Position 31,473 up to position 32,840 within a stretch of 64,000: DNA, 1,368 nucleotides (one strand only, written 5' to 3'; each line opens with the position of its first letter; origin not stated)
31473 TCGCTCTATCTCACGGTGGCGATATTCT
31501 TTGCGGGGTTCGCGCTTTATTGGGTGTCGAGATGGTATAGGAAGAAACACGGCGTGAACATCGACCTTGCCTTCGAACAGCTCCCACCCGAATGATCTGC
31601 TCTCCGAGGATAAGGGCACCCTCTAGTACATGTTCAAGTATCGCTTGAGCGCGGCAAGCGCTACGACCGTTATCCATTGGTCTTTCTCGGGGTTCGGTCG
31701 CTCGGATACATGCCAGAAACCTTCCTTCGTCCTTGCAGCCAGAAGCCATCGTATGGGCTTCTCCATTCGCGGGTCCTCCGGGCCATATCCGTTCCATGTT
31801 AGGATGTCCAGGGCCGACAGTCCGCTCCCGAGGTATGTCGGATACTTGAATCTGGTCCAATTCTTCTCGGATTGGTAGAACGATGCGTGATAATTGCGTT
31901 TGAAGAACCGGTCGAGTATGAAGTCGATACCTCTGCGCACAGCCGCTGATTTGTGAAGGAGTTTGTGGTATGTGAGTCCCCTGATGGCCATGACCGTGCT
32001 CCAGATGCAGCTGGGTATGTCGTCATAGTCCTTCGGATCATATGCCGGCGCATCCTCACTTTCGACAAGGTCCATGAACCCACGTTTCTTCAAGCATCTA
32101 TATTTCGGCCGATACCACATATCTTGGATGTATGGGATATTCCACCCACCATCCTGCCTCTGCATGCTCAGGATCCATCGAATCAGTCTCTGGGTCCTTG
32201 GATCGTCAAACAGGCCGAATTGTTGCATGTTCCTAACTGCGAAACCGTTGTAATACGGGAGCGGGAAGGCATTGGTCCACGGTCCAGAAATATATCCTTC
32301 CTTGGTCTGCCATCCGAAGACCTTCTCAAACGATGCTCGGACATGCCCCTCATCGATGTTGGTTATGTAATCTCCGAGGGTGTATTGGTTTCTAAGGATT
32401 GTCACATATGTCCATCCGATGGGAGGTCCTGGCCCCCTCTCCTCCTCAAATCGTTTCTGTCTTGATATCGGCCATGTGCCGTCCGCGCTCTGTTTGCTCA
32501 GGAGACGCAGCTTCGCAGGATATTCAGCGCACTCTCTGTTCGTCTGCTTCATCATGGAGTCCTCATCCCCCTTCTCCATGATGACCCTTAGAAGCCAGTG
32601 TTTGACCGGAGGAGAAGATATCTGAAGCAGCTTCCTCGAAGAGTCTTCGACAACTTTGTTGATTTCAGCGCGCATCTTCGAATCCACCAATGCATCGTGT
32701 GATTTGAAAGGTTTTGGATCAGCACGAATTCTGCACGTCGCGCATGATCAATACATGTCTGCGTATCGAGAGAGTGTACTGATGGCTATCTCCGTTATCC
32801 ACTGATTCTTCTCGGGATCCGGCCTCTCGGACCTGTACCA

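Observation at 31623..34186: Co-oriented module: small Cys-rich CW-motif protein followed by two tandem alpha/alpha-toroid (QW-repeat) paralogs; candidate peptide-modification or metal/redox system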

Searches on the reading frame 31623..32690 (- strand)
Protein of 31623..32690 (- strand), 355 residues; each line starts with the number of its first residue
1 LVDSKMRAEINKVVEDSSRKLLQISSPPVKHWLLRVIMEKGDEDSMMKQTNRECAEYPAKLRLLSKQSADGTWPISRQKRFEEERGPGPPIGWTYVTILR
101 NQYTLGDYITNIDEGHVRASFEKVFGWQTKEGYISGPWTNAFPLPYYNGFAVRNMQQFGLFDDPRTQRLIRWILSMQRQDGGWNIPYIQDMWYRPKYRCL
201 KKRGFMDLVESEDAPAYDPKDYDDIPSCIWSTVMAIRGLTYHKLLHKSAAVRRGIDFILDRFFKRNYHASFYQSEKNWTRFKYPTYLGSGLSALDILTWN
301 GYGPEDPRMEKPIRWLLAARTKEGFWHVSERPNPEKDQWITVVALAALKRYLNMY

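Call 3: search_protein_families(library=pfam, proteins=[window:31623-32690:-], max_evalue=1)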
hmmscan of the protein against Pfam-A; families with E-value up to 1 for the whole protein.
window:31623-32690:- (355 aa): 2 families
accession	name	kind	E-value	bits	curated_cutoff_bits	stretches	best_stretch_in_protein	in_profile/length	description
PF13249.12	SQHop_cyclase_N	-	1.4e-05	24.9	26.2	1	159-185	40-66/291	Squalene-hopene cyclase N-terminal domain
PF13243.12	SQHop_cyclase_C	-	0.00011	21.8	26.1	1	129-183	173-226/319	Squalene-hopene cyclase C-terminal domain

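Call 4: search_protein_families(library=ncbifam, proteins=[window:31623-32690:-], max_evalue=1)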
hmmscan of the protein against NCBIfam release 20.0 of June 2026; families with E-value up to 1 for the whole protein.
window:31623-32690:- (355 aa): 4 families
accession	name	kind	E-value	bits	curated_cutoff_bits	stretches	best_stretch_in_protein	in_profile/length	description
TIGR01787.1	squalene_cyclas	subfamily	2.1e-05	23.3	322.7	1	128-184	472-528/622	squalene/oxidosqualene cyclases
TIGR01507.1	hopene_cyclase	equivalog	0.00024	19.6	431.1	1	120-184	479-542/640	squalene--hopene cyclase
TIGR03463.1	osq_cycl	subfamily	0.0015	16.9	851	1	126-185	488-546/634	2,3-oxidosqualene cyclase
NF053823.1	SCO2321_fam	equivalog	0.014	14.3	300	0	151-184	107-139/405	SCO2321 family membrane protein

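Call 56: search_protein_families(library=padloc, proteins=[window:31623-32690:-], max_evalue=0.1)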
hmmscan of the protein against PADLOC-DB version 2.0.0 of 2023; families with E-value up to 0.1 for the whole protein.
window:31623-32690:- (355 aa): 0 families
